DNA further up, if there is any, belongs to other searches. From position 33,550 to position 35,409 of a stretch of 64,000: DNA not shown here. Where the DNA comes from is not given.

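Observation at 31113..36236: Rrf2-controlled operon coupling a propeller protein, a SPASM-like radical-SAM enzyme and a B12 radical-SAM enzyme to heme A synthase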

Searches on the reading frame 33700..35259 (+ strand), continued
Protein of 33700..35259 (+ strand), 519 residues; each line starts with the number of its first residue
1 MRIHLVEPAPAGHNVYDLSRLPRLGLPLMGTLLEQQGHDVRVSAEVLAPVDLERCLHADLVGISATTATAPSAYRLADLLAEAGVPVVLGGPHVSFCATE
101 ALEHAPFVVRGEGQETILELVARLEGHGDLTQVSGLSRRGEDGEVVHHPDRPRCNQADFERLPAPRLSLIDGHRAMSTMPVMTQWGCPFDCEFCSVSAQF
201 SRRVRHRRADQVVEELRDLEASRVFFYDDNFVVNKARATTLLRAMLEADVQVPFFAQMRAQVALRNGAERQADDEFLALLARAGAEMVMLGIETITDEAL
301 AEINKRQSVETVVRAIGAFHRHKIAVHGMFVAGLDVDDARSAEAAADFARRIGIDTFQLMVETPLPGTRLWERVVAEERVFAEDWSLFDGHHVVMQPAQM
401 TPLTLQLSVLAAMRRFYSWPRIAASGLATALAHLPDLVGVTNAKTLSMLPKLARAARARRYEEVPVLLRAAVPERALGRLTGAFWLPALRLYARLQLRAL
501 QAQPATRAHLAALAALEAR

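Call 29: search_protein_families(library=pfam, proteins=[L006:12838-13485:-, L021:7952-8791:+, L029:11140-12696:+, L021:12934-13731:+, L016:18018-18986:-, L052:4316-4765:-, L053:13835-14836:+, L012:3625-4944:-, L004:7341-8639:+, L026:5583-6860:+], max_evalue=0.0001)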
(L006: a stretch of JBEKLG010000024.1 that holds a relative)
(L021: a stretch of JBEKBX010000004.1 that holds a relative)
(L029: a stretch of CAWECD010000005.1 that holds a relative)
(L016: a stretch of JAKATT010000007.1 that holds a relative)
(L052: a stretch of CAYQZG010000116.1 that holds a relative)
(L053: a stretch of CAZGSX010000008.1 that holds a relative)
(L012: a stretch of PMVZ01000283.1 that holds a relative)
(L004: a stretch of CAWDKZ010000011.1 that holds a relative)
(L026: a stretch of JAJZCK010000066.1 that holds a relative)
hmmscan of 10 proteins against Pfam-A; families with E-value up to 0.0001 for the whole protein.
L006:12838-13485:- (215 aa): 1 family
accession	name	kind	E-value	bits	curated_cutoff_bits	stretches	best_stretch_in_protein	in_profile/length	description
PF06305.16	LapA_dom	-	1.3e-06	28.6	28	1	132-179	1-48/64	Lipopolysaccharide assembly protein A domain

L021:7952-8791:+ (279 aa): 1 family
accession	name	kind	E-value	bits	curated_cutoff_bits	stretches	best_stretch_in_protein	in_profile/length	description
PF02645.21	DegV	-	1.4e-66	225.2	27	1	4-278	2-279/280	Uncharacterised protein, DegV family COG1307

L029:11140-12696:+ (518 aa): 2 families
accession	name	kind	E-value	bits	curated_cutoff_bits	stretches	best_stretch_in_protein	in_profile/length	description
PF03747.19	ADP_ribosyl_GH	-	1.3e-56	192.8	26.2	1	56-327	1-286/287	ADP-ribosylglycohydrolase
PF00782.25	DSPc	-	8.4e-09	35.8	33.5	1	431-513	49-127/133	Dual specificity phosphatase, catalytic domain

L021:12934-13731:+ (265 aa): 2 families
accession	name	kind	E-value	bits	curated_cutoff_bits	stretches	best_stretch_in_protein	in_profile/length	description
PF00753.33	Lactamase_B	-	3.9e-15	56.7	22.7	1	49-206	8-158/196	Metallo-beta-lactamase superfamily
PF12706.13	Lactamase_B_2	-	6.1e-06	26.4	27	1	57-205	1-150/200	Beta-lactamase superfamily domain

L016:18018-18986:- (322 aa): 3 families
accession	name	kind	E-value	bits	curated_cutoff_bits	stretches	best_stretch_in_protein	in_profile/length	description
PF00005.33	ABC_tran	-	1.7e-25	90.6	25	1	39-179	2-137/137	ABC transporter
PF13304.12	AAA_21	-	3e-11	44.4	27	0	51-120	2-68/304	AAA domain, putative AbiEii toxin, Type IV TA system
PF13604.12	AAA_30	-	4.6e-05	23.7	27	1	47-102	16-69/191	AAA domain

L052:4316-4765:- (149 aa): 2 families
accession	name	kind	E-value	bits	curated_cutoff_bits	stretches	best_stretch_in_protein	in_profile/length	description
PF13581.12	HATPase_c_2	-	2.3e-29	102.4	27.4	1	9-136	1-127/127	Histidine kinase-like ATPase domain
PF02518.31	HATPase_c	-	1.8e-06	28.8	26.4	1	39-118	5-85/111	Histidine kinase-, DNA gyrase B-, and HSP90-like ATPase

L053:13835-14836:+ (333 aa): 1 family
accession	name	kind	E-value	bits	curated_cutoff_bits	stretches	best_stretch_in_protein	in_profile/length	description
PF02585.22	PIG-L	-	5.5e-33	114.7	28.2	1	69-197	1-127/129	GlcNAc-PI de-N-acetylase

L012:3625-4944:- (439 aa): 2 families
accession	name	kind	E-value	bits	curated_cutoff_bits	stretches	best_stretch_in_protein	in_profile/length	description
PF07690.21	MFS_1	-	4.1e-35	121.7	33.4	2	33-369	4-335/347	Major Facilitator Superfamily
PF05977.19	MFS_3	-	5.7e-20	71.7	27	1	55-421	39-400/524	Transmembrane secretion effector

L004:7341-8639:+ (432 aa): 1 family
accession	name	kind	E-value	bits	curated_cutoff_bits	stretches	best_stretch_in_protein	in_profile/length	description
PF11738.13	DUF3298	-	8.1e-10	39.9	24.1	1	205-284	1-84/84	Protein of unknown function (DUF3298)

L026:5583-6860:+ (425 aa): 3 families
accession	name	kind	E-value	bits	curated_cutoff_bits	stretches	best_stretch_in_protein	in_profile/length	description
PF07992.20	Pyr_redox_2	-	3e-13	50.3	26.1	1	32-143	2-119/291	Pyridine nucleotide-disulphide oxidoreductase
PF01266.30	DAO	-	3.1e-06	27.4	27.9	0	32-63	1-31/353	FAD dependent oxidoreductase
PF13454.12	NAD_binding_9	-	3e-05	24.5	21.8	0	34-65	1-35/155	FAD-NAD(P)-binding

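Call 32: search_protein_families(library=ncbifam, proteins=[L078:10630-11904:+, L004:11976-12758:+, L006:12838-13485:-, L066:4467-4964:+, L037:10286-11815:+, L019:6949-7773:+, L026:5583-6860:+, L036:7415-8905:+, L020:11447-13030:-, L016:16238-17404:+], max_evalue=0.00001)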
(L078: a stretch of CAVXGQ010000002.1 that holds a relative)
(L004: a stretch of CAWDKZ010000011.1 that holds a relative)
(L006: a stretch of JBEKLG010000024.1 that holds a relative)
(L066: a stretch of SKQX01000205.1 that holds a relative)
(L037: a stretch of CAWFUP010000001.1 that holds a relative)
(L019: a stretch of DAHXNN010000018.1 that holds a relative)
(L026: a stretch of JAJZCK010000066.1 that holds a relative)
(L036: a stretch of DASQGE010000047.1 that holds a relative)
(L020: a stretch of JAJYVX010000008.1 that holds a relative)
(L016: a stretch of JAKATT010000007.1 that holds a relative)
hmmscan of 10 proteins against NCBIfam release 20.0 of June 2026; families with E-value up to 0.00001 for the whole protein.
L078:10630-11904:+ (424 aa): 40 families (the best 25 are shown)
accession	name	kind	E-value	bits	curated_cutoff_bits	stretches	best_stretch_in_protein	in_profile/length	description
TIGR03942.1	sulfatase_rSAM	equivalog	3.9e-124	414.4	349.45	1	10-370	2-361/363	anaerobic sulfatase maturase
NF010308.0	PRK13745.1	equivalog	4.8e-109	365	484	1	5-387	10-406/412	anaerobic sulfatase-maturation protein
NF010321.0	PRK13758.1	equivalog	9e-56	189.6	441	1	7-370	3-366/370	anaerobic sulfatase-maturase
NF041298.1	rSAM_mat_DynA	equivalog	1.1e-52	179.2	450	1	12-366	5-353/356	dynobactin maturation radical SAM/SPASM protein DynA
NF041300.1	rSAM_mat_DarW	exception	6e-43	147.2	650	1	8-365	41-397/415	radical SAM/SPASM peptide maturase DarW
TIGR04261.1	rSAM_GlyRichRpt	subfamily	3.1e-39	135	310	1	17-196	5-183/363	cyclophane-forming radical SAM/SPASM peptide maturase GrrM/OscB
NF041718.1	rSAM_phane_AMC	equivalog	4.6e-39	134.4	425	1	12-188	10-177/362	cyclophane-forming radical SAM peptide maturase AmcB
TIGR04083.1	rSAM_pep_methan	hypoth_equivalog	1.2e-38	132.9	300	1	19-366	10-343/376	TIGR04083 family peptide-modifying radical SAM enzyme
NF038005.1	rSAM_mat_DarE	equivalog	3e-36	125.1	650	1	8-364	74-430/432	darobactin maturation radical SAM/SPASM protein DarE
NF041707.1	rSAM_YhhB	equivalog_domain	3.2e-35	121.7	445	1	18-342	11-342/369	cyclophane-forming radical SAM/SPASM peptide maturase YhhB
TIGR04269.1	SAM_SPASM_FxsB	subfamily_domain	1.7e-32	112.8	370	1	18-341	11-341/363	FxsB family cyclophane-forming radical SAM/SPASM peptide maturase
TIGR03906.1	quino_hemo_SAM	equivalog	2.3e-26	92.5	453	1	14-353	99-434/467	quinohemoprotein amine dehydrogenase maturation protein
TIGR04496.1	rSAM_XyeB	equivalog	3.4e-26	91.8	450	1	18-358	13-361/385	cyclophane-forming radical SAM/SPASM peptide maturase XyeB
TIGR04163.1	rSAM_cobopep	equivalog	3.5e-25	88.6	375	1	18-338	73-392/428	peptide-modifying radical SAM enzyme CbpB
NF047865.1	rSAM_PapB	equivalog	2.2e-24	86.3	340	1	18-337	12-320/330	PapB family radical SAM/SPASM ranthipeptide maturase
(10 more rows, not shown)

L004:11976-12758:+ (260 aa): 9 families
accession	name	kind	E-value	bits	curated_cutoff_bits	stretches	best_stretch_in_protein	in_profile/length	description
TIGR03468.1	HpnG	hypoth_equivalog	5.8e-25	88.1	187.1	1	58-237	20-207/212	hopanoid-associated phosphorylase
NF004079.0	PRK05584.1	equivalog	4.9e-23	81.8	169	2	20-111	2-94/232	5'-methylthioadenosine/adenosylhomocysteine nucleosidase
TIGR03664.1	fut_nucase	equivalog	6.3e-14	52.2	124.7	1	24-120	4-97/228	futalosine hydrolase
TIGR01704.1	MTA_SAH-Nsdase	equivalog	1.1e-12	48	73.8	1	133-189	143-201/229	5'-methylthioadenosine/S-adenosylhomocysteine nucleosidase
NF005476.0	PRK07077.1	equivalog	2.8e-09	36.6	215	1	62-237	31-222/243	phosphorylase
NF011286.0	PRK14697.1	equivalog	1.4e-08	34.6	260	0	21-112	4-96/233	bifunctional 5'-methylthioadenosine/S-adenosylhomocysteine nucleosidase/phosphatase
NF005213.0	PRK06698.1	equivalog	8.4e-07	28.1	768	0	22-112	5-96/459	bifunctional 5'-methylthioadenosine/S-adenosylhomocysteine nucleosidase/phosphatase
NF005221.0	PRK06714.1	equivalog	2e-06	27.5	218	0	21-109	4-93/236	S-adenosylhomocysteine nucleosidase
TIGR01718.1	Uridine-psphlse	equivalog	5e-06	26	280.3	0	50-111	45-105/245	uridine phosphorylase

L006:12838-13485:- (215 aa): 0 families

L066:4467-4964:+ (165 aa): 0 families

L037:10286-11815:+ (509 aa): 26 families (the best 25 are shown)
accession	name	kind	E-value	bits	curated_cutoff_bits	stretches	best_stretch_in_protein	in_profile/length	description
NF045702.1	rSAM_GDGT_ether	equivalog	1e-13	50.8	450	1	122-294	87-265/486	tetraether lipid synthase Tes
NF045646.2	rSAM_Se_TrsS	equivalog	7.2e-13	47.9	490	1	123-294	88-263/441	radical SAM (seleno)protein TrsS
TIGR04055.1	rSAM_NirJ2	equivalog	1.6e-12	47.7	500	1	123-229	3-109/326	putative heme d1 biosynthesis radical SAM protein NirJ2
TIGR04317.1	W_rSAM_matur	equivalog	1.3e-11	44.2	380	1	124-230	7-115/349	tungsten cofactor oxidoreductase radical SAM maturase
TIGR03470.1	HpnH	equivalog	1e-10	41.1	225.05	1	123-231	30-137/318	adenosyl-hopene transferase HpnH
NF038283.1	viperin_w_prok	equivalog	3.5e-10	39.5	180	1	128-214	9-104/281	viperin family antiviral radical SAM protein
TIGR04545.1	rSAM_ahbD_hemeb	equivalog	6.1e-10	39.1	500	1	122-295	2-174/339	heme b synthase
TIGR04054.1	rSAM_NirJ1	equivalog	9.4e-10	37.6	650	1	126-220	41-137/387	putative heme d1 biosynthesis radical SAM protein NirJ1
TIGR04347.1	pseudo_SAM_Halo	equivalog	1e-09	38.2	525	1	126-227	43-146/390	TIGR04347 family pseudo-SAM/SPASM protein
TIGR02666.1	moaA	equivalog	3.5e-09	36.1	284.05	1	128-227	17-124/336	GTP 3',8-cyclase MoaA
TIGR02668.1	moaA_archaeal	equivalog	6.8e-09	35.1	325.25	1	128-218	17-109/303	GTP 3',8-cyclase MoaA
TIGR04311.1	rSAM_Geo_metal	subfamily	7.8e-09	35.1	400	1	125-286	7-179/423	radical SAM/SPASM family putative metalloenzyme maturase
TIGR04546.1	rSAM_ahbC_deAc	equivalog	3.6e-08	32.6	650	1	121-222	39-142/390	12,18-didecarboxysiroheme deacetylase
TIGR04303.1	GeoRSP_rSAM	equivalog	7.5e-08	32.3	400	1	128-230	12-113/325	GeoRSP system radical SAM/SPASM protein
NF001199.0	PRK00164.2-1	equivalog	1e-07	31.4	231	1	128-218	19-111/308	GTP 3',8-cyclase MoaA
TIGR04053.2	TIGR04053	equivalog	3.9e-07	29.6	395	1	123-294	10-184/366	TIGR04053 family radical SAM/SPASM domain-containing protein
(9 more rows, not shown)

L019:6949-7773:+ (274 aa): 0 families

L026:5583-6860:+ (425 aa): 2 families
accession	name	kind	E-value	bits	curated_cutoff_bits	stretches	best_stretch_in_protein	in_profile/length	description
NF049943.1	SQR_III_seleno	exception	7e-59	199.7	525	1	32-423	2-391/406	type III sulfide quinone reductase, selenoprotein subtype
TIGR03169.1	Nterm_to_SelD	hypoth_equivalog_domain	3.1e-08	33.4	310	0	33-146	2-118/365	pyridine nucleotide-disulfide oxidoreductase family protein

L036:7415-8905:+ (496 aa): 23 families
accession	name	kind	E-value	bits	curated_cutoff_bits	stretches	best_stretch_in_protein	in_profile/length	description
TIGR04545.1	rSAM_ahbD_hemeb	equivalog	6.7e-13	48.8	500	1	113-288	2-176/339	heme b synthase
NF045702.1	rSAM_GDGT_ether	equivalog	1.1e-12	47.3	450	1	113-285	87-265/486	tetraether lipid synthase Tes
TIGR04317.1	W_rSAM_matur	equivalog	5.2e-12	45.5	380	1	115-221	7-115/349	tungsten cofactor oxidoreductase radical SAM maturase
TIGR04055.1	rSAM_NirJ2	equivalog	5.8e-12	45.8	500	1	114-220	3-109/326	putative heme d1 biosynthesis radical SAM protein NirJ2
NF045646.2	rSAM_Se_TrsS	equivalog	1.5e-11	43.5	490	1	114-283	88-261/441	radical SAM (seleno)protein TrsS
TIGR03470.1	HpnH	equivalog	1.2e-10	40.9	225.05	1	114-221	30-136/318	adenosyl-hopene transferase HpnH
TIGR04347.1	pseudo_SAM_Halo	equivalog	1.4e-10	41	525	1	117-219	43-147/390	TIGR04347 family pseudo-SAM/SPASM protein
TIGR04054.1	rSAM_NirJ1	equivalog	5.5e-10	38.4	650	1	117-217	41-143/387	putative heme d1 biosynthesis radical SAM protein NirJ1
TIGR02668.1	moaA_archaeal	equivalog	1.3e-09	37.5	325.25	1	119-220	17-120/303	GTP 3',8-cyclase MoaA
TIGR04303.1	GeoRSP_rSAM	equivalog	1.7e-09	37.7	400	1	119-222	12-114/325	GeoRSP system radical SAM/SPASM protein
NF038283.1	viperin_w_prok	equivalog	2.7e-09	36.6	180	1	119-218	9-116/281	viperin family antiviral radical SAM protein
TIGR02666.1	moaA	equivalog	6.6e-09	35.2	284.05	1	119-218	17-124/336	GTP 3',8-cyclase MoaA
NF001199.0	PRK00164.2-1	equivalog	9.9e-09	34.7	231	1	119-214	19-116/308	GTP 3',8-cyclase MoaA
TIGR04546.1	rSAM_ahbC_deAc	equivalog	1.1e-08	34.3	650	1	115-217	42-146/390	12,18-didecarboxysiroheme deacetylase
TIGR04053.2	TIGR04053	equivalog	1.7e-08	34.1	395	1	114-285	10-184/366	TIGR04053 family radical SAM/SPASM domain-containing protein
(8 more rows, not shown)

L020:11447-13030:- (527 aa): 41 families (the best 25 are shown)
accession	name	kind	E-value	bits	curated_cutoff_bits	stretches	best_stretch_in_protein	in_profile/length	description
TIGR04053.2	TIGR04053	equivalog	1.2e-140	469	395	1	155-525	2-366/366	TIGR04053 family radical SAM/SPASM domain-containing protein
TIGR04545.1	rSAM_ahbD_hemeb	equivalog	2.3e-90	303.4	500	2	162-391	1-231/339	heme b synthase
TIGR04055.1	rSAM_NirJ2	equivalog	3.4e-56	191.1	500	2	163-391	2-230/326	putative heme d1 biosynthesis radical SAM protein NirJ2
TIGR04051.1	rSAM_NirJ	equivalog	1.3e-51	175.7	515.45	2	162-367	3-206/354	heme d1 biosynthesis radical SAM protein NirJ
TIGR04347.1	pseudo_SAM_Halo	equivalog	5.7e-49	167.4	525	2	155-365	33-240/390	TIGR04347 family pseudo-SAM/SPASM protein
TIGR04546.1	rSAM_ahbC_deAc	equivalog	5e-45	154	650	2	152-362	31-238/390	12,18-didecarboxysiroheme deacetylase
TIGR04054.1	rSAM_NirJ1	equivalog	1.3e-39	136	650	2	162-359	37-232/387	putative heme d1 biosynthesis radical SAM protein NirJ1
TIGR03913.1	rad_SAM_trio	equivalog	7.5e-36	123.5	591.75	1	160-343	18-196/477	GDL motif peptide-associated radical SAM/SPASM maturase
TIGR02109.1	PQQ_syn_pqqE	equivalog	5.2e-34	117.7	381.35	2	158-332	4-175/358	pyrroloquinoline quinone biosynthesis protein PqqE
NF050035.1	rSAM_WgK_link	exception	8.9e-30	103.9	650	2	156-356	4-201/367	radical SAM/SPASM peptide maturase WgkB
TIGR03962.1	mycofact_rSAM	equivalog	1.7e-29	103.1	265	2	160-348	11-194/339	mycofactocin radical SAM maturase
TIGR04303.1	GeoRSP_rSAM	equivalog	3.6e-29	102.4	400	2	162-319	6-157/325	GeoRSP system radical SAM/SPASM protein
NF045574.1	sacti_mat_StsB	exception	7.7e-27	94.2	625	1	162-345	97-275/466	StsB family radical SAM/SPASM domain sactipeptide maturase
TIGR04251.1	SCM_rSAM_ScmF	equivalog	2e-26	93.2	400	1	163-348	6-191/353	SynChlorMet cassette radical SAM/SPASM protein ScmF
TIGR04103.1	rSAM_nif11_3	equivalog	9e-26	90.4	725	1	163-344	7-183/412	nif11-class peptide radical SAM maturase 3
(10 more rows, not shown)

L016:16238-17404:+ (388 aa): 1 family
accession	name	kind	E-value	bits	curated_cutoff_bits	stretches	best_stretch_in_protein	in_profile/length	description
NF045570.1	HemSynCtaAAlphapr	equivalog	3e-07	29.8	550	0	26-154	227-365/380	heme A synthase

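Call 53: find_encoding_contigs(protein=P0070, flank=8000, max_places=1)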
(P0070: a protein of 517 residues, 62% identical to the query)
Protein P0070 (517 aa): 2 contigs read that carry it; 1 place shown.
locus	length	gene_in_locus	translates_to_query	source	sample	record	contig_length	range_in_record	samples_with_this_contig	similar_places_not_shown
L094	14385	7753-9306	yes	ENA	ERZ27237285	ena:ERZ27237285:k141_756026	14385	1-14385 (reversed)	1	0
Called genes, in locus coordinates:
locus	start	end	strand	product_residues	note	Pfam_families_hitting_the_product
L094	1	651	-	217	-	?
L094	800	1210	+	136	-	PF01243:PNPOx_N, PF16242:Pyrid_ox_like (weak)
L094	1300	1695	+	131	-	-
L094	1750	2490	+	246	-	PF01209:Ubie_methyltran, PF13489:Methyltransf_23, PF13847:Methyltransf_31, PF08241:Methyltransf_11, PF08242:Methyltransf_12, PF13649:Methyltransf_25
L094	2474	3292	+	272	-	-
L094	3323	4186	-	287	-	PF10340:Say1_Mug180, PF20434:BD-FAE, PF07859:Abhydrolase_3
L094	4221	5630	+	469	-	-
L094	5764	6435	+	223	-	-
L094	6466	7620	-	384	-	PF00155:Aminotran_1_2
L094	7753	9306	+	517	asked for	PF02310:B12-binding, PF04055:Radical_SAM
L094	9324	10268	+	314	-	PF02628:COX15-CtaA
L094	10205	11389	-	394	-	PF13186:SPASM (faint), PF04055:Radical_SAM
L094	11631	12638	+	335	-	PF00491:Arginase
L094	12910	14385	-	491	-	?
